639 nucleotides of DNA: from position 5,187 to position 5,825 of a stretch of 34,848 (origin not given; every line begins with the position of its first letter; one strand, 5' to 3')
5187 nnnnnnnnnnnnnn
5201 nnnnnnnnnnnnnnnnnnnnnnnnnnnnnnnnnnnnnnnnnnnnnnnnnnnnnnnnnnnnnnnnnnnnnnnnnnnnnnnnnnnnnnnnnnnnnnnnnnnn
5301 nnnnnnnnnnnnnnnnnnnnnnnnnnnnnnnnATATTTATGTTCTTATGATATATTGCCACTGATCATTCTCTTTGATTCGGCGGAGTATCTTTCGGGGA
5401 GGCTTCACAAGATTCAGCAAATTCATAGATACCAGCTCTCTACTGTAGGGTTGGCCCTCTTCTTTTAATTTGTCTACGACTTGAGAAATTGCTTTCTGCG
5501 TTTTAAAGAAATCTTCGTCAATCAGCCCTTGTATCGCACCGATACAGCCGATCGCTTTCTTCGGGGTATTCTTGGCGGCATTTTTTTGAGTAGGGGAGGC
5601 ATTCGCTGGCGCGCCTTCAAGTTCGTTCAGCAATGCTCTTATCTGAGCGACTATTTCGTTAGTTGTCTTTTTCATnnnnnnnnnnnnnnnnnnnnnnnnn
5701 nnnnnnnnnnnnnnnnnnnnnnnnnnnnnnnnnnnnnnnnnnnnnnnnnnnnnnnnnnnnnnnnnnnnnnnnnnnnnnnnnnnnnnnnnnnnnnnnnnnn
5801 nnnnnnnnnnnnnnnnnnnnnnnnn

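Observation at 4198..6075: Four-gene operon: three winged-helix-like proteins plus a HEPN-like RNase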

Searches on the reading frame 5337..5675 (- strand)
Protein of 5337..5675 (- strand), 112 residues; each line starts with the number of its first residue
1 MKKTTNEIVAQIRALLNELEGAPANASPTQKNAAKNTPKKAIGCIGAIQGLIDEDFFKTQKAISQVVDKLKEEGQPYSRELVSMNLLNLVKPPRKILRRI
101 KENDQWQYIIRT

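Call 4: search_protein_families(library=pfam, proteins=[window:5337-5675:-], max_evalue=1)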
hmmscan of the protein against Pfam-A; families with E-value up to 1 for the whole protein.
window:5337-5675:- (112 aa): 1 family
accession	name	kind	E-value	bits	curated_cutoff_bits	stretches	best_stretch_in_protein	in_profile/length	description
PF07464.16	ApoLp-III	-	0.13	12.9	36.3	0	2-40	28-66/146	Apolipophorin-III precursor (apoLp-III)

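Call 5: search_protein_families(library=padloc, proteins=[window:5337-5675:-], max_evalue=1)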
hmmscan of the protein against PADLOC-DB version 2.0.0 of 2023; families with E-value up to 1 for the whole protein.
window:5337-5675:- (112 aa): 0 families

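Call 9: search_protein_families(library=ncbifam, proteins=[window:5337-5675:-], max_evalue=1)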
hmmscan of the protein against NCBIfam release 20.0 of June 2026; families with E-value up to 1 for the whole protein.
window:5337-5675:- (112 aa): 0 families

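Call 10: search_protein_families(library=phrogs, proteins=[window:5337-5675:-], max_evalue=1)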
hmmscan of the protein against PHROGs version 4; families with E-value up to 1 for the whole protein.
window:5337-5675:- (112 aa): 1 family
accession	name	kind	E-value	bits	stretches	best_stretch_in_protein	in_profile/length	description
phrog_2380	-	unknown function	0.15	13.5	1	2-32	9-36/74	-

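Call 57: search_solved_structures(query=A4, max_evalue=10)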
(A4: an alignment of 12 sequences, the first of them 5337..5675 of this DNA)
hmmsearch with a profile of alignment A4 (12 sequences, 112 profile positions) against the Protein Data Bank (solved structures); distinct sequences matched with E-value up to 10: 4.
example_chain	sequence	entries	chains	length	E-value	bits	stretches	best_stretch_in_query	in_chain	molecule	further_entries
4rzp_A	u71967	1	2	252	0.25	15.2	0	4-63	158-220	Engineered Protein OR366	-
8k5l_A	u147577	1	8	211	0.62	13.9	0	39-85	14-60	tRNA (cmo5U34)-methyltransferase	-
8c0d_A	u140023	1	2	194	0.97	13.3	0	43-76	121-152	E3 UFM1-protein ligase 1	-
6q82_A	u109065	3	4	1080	1.1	13.1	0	9-75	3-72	Importin beta-like protein KAP122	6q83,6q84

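Call 59: search_protein_families(library=pfam, alignment_id=A4, max_evalue=1)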
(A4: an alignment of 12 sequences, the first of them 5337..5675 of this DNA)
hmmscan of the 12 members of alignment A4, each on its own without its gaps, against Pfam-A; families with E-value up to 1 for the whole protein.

A. member 1, window:5337-5675:- (112 aa): 1 family
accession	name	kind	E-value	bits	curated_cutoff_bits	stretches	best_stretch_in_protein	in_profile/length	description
PF07464.16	ApoLp-III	-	0.13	12.9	36.3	0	2-40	28-66/146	Apolipophorin-III precursor (apoLp-III)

B. families by the number of members that match (of 12 scanned): 11 families
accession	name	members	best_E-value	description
PF19753.4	DUF6240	3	0.043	Family of unknown function (DUF6240)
PF07464.16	ApoLp-III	2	0.058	Apolipophorin-III precursor (apoLp-III)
PF06289.16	FlbD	1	0.0082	Flagellar and Swarming motility proteins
PF03965.22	Penicillinase_R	1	0.011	Penicillinase repressor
PF13822.11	ACC_epsilon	1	0.012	Acyl-CoA carboxylase epsilon subunit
PF05137.18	PilN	1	0.017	Fimbrial assembly protein (PilN)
PF10073.14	GapR_DNA-bd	1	0.019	GapR-like, DNA-binding domain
PF17190.9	RecG_N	1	0.056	RecG N-terminal helical domain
PF06313.16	ACP53EA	1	0.062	Drosophila ACP53EA protein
PF18407.7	GNAT_like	1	0.087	GCN5-related N-acetyltransferase like domain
PF21831.1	DUF6891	1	0.14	Domain of unknown function (DUF6891)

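Call 75: find_homologous_proteins(query=A4, max_evalue=0.001)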
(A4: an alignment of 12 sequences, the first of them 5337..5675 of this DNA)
Query A4 (12 sequences) (112 aa, profile of the alignment): 452 proteins with E <= 0.001 among 6214 candidates; the best 120 are listed.
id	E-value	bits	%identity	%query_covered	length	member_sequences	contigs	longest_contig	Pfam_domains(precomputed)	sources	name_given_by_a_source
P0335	1.3e-47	179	92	100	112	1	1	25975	-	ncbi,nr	ncbi:MAG: hypothetical protein Q8Q38_01750 [bacterium]|nr:hypothetical protein [bacterium]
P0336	1.4e-47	179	100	100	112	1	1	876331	-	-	-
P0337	3.6e-46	174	74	99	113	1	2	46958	-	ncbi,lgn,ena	-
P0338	4.3e-46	174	75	99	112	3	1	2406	-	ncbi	-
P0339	1.4e-45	172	90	100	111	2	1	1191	-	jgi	jgi:hypothetical protein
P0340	2.5e-45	171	76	99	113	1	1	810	-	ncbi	-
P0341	2.7e-45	171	91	100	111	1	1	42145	-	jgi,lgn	-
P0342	5.2e-44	167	77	99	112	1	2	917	-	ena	-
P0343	6.7e-44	167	74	99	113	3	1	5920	-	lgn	-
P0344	8.0e-44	167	73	99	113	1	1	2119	-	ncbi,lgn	-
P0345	1.6e-43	166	78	100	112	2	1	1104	-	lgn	-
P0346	3.5e-43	165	77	99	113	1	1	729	-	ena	-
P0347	3.5e-43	165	74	99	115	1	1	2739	-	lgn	-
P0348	1.2e-42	163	73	99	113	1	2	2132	-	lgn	-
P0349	1.4e-42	163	75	99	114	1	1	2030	-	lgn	-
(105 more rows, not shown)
